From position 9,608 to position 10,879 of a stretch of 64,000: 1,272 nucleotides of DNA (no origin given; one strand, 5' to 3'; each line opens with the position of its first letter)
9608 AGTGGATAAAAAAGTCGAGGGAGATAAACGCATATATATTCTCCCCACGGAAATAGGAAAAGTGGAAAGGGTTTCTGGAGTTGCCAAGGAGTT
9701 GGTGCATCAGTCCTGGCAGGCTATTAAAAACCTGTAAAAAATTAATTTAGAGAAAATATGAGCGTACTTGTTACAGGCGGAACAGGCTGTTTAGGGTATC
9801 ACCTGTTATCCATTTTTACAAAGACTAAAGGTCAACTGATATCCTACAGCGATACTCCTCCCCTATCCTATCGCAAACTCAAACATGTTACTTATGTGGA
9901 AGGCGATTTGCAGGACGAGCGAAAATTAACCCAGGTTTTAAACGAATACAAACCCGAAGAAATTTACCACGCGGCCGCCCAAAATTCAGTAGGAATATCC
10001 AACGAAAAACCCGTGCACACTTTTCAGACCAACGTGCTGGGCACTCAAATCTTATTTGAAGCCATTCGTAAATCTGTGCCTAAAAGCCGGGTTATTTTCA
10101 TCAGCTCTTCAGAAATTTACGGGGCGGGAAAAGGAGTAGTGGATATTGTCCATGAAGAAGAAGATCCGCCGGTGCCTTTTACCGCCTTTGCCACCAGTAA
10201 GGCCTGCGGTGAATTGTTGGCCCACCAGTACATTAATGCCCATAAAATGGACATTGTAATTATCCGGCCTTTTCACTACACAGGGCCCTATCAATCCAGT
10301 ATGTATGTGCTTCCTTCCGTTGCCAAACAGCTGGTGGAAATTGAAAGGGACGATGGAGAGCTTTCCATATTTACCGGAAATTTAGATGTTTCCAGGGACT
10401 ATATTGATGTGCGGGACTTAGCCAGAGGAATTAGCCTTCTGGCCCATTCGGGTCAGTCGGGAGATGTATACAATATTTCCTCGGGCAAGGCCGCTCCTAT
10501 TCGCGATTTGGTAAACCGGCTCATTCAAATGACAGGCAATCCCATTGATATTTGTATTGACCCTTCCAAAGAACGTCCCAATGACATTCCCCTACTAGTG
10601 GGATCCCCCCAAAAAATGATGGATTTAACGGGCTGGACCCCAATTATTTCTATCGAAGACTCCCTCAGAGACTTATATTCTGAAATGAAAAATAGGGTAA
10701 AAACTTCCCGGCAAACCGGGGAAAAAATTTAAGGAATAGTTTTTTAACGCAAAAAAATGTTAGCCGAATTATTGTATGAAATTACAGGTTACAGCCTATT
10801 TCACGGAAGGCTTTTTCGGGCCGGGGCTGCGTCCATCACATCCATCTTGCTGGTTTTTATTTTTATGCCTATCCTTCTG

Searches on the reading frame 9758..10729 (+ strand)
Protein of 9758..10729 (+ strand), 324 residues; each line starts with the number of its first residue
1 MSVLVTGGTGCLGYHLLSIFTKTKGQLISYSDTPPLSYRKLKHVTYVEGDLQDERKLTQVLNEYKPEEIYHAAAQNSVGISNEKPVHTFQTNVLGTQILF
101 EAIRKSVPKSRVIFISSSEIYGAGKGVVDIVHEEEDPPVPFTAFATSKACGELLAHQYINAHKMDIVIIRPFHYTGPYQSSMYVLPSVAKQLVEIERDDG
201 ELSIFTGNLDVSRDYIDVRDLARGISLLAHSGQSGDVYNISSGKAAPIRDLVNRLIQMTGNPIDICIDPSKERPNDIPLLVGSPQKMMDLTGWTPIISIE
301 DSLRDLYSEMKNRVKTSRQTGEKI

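Call 11: search_protein_families(library=pfam, proteins=[window:9758-10729:+], max_evalue=0.001)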
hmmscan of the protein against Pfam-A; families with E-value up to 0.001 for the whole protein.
window:9758-10729:+ (324 aa): 6 families
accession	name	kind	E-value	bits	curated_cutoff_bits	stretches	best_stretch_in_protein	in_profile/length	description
PF16363.11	GDP_Man_Dehyd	-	8.4e-53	180.4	27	1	4-305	1-331/332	GDP-mannose 4,6 dehydratase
PF01370.27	Epimerase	-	1.3e-48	165.9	20.9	1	3-240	1-239/240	NAD dependent epimerase/dehydratase family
PF02719.21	Polysacc_synt_2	-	1.7e-17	64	20.2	1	3-261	1-249/293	Polysaccharide biosynthesis protein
PF04321.23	RmlD_sub_bind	-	5.7e-15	55.6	27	1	1-170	1-147/287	RmlD substrate binding domain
PF01073.25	3Beta_HSD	-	7.1e-12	45.4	22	1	4-184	1-191/280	3-beta hydroxysteroid dehydrogenase/isomerase family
PF07993.18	NAD_binding_4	-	1.2e-06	28.4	20.1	1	41-171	60-204/258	Male sterility protein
